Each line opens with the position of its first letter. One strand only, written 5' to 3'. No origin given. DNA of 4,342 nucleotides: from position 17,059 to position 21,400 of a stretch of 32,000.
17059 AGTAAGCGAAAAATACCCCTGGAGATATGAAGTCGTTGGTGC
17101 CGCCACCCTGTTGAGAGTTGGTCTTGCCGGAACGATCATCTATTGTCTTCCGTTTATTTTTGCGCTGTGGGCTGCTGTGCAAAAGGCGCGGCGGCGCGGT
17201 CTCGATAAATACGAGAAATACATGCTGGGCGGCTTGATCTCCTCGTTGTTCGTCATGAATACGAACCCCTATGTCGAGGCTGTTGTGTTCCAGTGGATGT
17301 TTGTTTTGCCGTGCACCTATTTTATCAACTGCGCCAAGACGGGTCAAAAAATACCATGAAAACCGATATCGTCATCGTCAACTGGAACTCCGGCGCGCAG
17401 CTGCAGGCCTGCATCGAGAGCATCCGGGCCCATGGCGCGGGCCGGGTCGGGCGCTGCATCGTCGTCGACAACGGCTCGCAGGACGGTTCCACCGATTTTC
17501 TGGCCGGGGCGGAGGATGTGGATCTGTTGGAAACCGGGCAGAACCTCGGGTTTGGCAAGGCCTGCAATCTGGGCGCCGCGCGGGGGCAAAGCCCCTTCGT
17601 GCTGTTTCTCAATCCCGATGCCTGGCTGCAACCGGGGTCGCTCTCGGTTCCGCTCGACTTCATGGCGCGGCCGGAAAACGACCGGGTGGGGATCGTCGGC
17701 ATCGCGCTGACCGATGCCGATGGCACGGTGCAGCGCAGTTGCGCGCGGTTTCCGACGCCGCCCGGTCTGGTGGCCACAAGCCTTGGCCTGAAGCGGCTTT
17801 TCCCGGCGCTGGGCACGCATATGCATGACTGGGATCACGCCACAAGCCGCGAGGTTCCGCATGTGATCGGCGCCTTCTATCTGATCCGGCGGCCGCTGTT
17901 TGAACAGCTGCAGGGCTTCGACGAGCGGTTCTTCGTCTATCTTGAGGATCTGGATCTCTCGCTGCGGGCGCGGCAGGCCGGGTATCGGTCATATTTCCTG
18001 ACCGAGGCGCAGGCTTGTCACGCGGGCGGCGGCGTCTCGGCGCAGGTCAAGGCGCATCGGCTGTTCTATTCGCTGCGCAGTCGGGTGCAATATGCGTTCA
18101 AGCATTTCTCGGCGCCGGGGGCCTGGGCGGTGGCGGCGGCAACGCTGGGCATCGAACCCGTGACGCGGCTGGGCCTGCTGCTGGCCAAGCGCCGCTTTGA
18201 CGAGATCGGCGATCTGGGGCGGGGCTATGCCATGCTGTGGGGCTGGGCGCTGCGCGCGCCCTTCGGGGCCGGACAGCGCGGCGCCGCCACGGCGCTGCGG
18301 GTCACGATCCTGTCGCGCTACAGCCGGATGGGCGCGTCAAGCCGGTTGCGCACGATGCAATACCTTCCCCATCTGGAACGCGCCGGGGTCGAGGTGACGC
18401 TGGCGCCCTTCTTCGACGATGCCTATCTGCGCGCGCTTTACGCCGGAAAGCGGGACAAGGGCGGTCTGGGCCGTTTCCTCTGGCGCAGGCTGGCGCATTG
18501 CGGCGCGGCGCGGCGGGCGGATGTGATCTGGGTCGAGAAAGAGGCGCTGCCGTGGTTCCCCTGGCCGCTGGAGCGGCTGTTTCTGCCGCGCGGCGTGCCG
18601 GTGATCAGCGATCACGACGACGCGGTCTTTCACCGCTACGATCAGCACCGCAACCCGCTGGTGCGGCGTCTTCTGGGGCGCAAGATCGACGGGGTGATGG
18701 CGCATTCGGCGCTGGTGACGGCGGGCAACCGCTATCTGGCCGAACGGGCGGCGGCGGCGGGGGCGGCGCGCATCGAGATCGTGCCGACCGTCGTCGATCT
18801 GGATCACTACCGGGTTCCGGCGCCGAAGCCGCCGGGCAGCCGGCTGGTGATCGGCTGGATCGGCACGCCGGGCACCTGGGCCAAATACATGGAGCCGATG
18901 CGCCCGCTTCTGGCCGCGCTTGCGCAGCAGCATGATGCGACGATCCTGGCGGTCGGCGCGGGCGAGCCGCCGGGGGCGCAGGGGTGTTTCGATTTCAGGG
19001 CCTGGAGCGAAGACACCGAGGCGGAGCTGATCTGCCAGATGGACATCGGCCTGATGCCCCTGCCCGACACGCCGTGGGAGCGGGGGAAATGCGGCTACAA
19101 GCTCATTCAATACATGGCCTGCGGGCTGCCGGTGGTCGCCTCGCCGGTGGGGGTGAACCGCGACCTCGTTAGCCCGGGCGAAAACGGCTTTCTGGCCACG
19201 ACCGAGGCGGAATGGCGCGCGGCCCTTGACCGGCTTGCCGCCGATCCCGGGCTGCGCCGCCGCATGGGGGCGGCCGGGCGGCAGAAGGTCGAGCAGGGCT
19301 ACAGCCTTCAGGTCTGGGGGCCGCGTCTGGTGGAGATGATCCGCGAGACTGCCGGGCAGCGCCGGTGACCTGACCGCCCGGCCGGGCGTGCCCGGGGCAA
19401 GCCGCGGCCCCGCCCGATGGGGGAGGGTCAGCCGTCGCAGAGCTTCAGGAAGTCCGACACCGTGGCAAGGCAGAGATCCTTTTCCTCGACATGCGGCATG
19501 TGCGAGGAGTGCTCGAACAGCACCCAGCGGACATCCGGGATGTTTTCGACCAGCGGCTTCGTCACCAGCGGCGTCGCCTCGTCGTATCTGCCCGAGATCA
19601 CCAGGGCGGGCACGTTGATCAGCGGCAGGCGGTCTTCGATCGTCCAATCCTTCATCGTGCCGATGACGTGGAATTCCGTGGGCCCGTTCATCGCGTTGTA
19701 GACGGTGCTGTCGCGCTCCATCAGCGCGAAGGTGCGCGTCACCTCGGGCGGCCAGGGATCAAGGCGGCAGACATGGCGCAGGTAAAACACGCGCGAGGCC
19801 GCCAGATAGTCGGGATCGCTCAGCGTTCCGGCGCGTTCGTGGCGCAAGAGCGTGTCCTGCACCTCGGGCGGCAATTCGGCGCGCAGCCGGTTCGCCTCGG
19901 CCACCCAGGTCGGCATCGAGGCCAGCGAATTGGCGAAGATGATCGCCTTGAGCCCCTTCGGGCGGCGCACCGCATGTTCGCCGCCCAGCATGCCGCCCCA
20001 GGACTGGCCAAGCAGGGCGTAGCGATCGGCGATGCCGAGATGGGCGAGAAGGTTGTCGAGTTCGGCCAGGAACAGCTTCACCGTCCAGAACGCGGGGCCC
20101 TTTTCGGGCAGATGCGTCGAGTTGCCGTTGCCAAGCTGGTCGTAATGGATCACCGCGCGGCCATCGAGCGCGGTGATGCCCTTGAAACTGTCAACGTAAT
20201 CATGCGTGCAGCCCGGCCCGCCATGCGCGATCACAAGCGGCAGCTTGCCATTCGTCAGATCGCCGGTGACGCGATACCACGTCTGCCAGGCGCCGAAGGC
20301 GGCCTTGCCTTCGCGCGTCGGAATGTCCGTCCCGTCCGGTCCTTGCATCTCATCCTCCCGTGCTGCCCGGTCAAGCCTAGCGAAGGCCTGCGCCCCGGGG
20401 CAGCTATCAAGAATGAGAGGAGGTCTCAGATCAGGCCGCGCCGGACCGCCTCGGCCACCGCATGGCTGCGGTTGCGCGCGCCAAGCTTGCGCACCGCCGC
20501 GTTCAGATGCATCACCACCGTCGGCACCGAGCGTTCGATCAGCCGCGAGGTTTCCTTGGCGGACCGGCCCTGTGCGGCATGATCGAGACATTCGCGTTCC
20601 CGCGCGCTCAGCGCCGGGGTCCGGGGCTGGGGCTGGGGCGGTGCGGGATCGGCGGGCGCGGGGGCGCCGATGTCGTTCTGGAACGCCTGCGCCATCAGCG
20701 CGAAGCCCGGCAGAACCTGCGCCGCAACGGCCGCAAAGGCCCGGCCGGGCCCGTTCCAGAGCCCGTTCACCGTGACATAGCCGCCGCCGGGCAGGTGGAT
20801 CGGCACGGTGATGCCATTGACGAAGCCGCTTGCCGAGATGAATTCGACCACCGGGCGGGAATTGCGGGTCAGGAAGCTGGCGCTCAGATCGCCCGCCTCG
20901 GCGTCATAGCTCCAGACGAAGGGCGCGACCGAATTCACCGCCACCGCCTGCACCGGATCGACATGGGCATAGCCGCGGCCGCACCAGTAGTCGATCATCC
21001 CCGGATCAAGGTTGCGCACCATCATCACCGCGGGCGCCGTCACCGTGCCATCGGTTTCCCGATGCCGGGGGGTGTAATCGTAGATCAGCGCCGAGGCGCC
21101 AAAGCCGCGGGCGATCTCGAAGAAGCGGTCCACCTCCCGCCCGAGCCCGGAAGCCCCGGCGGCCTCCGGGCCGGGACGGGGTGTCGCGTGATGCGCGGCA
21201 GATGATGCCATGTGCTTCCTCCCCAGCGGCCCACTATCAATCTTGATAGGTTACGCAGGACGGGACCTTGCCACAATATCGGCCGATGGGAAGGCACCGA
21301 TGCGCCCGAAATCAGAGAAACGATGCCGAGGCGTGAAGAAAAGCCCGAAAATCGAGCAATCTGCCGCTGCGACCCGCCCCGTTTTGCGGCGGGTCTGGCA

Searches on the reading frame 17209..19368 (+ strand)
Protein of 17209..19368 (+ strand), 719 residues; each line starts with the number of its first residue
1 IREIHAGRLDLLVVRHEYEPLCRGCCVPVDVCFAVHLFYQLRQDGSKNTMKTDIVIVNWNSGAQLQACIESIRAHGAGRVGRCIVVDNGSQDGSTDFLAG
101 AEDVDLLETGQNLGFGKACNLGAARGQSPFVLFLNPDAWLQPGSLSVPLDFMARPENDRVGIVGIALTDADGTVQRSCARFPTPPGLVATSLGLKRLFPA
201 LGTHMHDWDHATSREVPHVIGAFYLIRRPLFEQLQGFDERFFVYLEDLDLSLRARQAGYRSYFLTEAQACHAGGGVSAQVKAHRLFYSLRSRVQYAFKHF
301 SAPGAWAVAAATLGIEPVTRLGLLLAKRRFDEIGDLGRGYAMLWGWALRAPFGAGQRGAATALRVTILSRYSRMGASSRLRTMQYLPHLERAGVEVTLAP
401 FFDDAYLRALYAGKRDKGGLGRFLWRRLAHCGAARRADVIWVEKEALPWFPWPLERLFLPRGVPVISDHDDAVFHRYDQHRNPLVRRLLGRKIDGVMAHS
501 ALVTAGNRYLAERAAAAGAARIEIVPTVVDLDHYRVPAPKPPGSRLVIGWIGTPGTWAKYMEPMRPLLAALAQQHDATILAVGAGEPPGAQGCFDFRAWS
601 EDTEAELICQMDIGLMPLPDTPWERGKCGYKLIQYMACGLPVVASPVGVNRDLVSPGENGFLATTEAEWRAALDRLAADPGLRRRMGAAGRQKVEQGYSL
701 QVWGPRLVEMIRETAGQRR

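Call 8: search_protein_families(library=pfam, proteins=[window:17209-19368:+], max_evalue=0.01)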
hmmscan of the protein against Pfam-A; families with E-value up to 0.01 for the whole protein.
window:17209-19368:+ (719 aa): 7 families
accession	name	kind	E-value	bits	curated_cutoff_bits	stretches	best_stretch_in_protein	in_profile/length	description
PF00535.33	Glycos_transf_2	-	1.2e-15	58.3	23.3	1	54-160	2-111/168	Glycosyl transferase family 2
PF13692.12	Glyco_trans_1_4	-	2.6e-13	50.9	27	1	569-679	25-142/142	Glycosyl transferases group 1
PF00534.26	Glycos_transf_1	-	1.1e-10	41.7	26.4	1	628-692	105-171/172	Glycosyl transferases group 1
PF13524.12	Glyco_trans_1_2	-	1.2e-10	41.9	25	1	598-701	23-136/144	Glycosyl transferase-like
PF13641.12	Glyco_tranf_2_3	-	1.9e-10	41.6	27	1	54-268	5-208/230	Glycosyltransferase like family 2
PF13632.12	Glyco_trans_2_3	-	6.7e-07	29.8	27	1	210-271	64-122/198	Glycosyl transferase family group 2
PF13704.12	Glyco_tranf_2_4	-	0.0028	18.6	27.5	1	72-113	11-52/98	Glycosyl transferase family 2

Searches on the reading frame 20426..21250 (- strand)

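Call 8: search_protein_families(library=pfam, proteins=[window:20426-21250:-], max_evalue=0.01)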
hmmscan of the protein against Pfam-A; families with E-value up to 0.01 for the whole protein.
window:20426-21250:- (274 aa): 2 families
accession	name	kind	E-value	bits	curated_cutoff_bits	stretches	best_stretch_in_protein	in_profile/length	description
PF03472.21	Autoind_bind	-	5.3e-19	68.6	23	1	42-192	8-147/149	Autoinducer binding domain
PF00196.25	GerE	-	2.8e-09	36.9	23.5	1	213-266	2-55/57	Bacterial regulatory proteins, luxR family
